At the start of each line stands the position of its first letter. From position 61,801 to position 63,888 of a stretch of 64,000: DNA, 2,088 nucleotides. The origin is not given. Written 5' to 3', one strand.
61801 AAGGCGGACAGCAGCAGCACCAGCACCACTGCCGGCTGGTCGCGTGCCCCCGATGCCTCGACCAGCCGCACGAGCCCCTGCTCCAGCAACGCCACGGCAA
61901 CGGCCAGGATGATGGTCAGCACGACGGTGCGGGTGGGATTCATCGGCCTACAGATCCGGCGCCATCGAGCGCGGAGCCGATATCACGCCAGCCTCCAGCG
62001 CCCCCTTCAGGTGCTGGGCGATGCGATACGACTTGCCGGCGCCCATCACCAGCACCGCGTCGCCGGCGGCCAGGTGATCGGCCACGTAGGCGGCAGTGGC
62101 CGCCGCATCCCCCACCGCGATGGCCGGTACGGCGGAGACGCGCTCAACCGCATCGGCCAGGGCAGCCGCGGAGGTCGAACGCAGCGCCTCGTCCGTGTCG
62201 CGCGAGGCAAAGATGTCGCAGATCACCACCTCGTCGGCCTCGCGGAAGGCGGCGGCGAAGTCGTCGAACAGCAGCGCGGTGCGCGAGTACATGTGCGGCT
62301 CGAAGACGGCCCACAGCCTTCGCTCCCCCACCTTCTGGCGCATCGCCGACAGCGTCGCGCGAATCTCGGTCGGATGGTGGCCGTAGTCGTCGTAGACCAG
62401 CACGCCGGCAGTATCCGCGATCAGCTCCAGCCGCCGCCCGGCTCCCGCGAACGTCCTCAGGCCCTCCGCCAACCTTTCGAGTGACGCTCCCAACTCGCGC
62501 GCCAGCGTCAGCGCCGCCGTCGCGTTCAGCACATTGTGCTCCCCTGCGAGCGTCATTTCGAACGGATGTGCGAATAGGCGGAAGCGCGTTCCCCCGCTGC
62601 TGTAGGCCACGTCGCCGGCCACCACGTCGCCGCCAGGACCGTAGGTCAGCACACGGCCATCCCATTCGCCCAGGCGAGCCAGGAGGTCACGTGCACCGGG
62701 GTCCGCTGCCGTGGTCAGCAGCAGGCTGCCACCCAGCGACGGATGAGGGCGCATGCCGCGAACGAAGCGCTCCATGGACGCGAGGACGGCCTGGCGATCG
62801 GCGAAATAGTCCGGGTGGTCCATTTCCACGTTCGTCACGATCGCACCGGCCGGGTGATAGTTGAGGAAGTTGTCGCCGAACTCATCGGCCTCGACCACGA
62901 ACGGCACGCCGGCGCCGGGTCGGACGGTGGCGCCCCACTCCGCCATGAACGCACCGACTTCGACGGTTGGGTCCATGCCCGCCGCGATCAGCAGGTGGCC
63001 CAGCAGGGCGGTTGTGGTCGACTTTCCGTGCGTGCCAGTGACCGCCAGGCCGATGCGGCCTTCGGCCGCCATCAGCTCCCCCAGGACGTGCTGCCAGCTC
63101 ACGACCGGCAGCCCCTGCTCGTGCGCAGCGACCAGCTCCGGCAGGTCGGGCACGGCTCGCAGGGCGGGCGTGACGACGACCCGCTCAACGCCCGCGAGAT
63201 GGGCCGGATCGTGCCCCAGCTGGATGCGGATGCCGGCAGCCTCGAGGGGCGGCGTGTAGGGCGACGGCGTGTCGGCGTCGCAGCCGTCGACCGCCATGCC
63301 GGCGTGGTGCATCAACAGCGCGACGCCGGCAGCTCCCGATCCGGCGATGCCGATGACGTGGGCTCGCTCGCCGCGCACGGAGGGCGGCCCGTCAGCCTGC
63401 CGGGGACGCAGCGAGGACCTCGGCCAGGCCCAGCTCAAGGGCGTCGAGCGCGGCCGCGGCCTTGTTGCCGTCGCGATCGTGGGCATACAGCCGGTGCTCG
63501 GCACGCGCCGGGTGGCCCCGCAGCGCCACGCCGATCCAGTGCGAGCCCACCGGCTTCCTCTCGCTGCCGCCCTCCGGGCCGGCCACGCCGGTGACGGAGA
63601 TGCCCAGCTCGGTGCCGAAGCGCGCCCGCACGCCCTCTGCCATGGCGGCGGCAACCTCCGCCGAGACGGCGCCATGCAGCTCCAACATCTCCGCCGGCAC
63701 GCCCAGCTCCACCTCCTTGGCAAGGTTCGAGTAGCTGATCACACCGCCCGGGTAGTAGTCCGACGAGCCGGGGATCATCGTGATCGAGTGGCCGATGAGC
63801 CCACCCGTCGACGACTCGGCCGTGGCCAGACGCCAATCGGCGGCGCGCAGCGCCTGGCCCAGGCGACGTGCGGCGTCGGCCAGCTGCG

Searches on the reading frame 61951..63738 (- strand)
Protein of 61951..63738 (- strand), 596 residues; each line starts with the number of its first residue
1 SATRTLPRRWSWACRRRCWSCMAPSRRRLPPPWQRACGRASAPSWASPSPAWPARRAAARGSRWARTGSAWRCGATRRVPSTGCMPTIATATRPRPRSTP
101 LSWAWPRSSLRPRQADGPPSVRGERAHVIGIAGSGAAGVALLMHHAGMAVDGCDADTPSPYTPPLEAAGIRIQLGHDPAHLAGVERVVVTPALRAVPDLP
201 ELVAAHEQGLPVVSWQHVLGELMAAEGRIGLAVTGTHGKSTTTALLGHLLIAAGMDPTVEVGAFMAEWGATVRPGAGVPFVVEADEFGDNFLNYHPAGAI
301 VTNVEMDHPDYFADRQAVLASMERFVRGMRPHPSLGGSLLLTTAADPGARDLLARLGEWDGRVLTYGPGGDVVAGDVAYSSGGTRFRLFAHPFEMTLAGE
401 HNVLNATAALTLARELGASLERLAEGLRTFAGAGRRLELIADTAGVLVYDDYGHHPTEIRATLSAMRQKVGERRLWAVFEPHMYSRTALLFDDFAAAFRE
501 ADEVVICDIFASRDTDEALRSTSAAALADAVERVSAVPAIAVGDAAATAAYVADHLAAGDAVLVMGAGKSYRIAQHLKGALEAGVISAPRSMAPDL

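Call 78: search_protein_families(library=pfam, proteins=[window:61951-63738:-], max_evalue=0.001)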
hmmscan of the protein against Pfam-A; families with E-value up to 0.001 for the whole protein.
window:61951-63738:- (596 aa): 3 families
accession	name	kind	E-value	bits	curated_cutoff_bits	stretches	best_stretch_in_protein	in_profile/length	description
PF02875.26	Mur_ligase_C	-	4.5e-22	79.7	28.4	1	435-568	1-127/127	Mur ligase, glutamate ligase domain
PF08245.18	Mur_ligase_M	-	4.4e-19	69.7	24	1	233-412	1-199/200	Mur ligase middle domain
PF01225.30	Mur_ligase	-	7.9e-17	61.8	21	1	126-225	2-93/95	Mur ligase family, catalytic domain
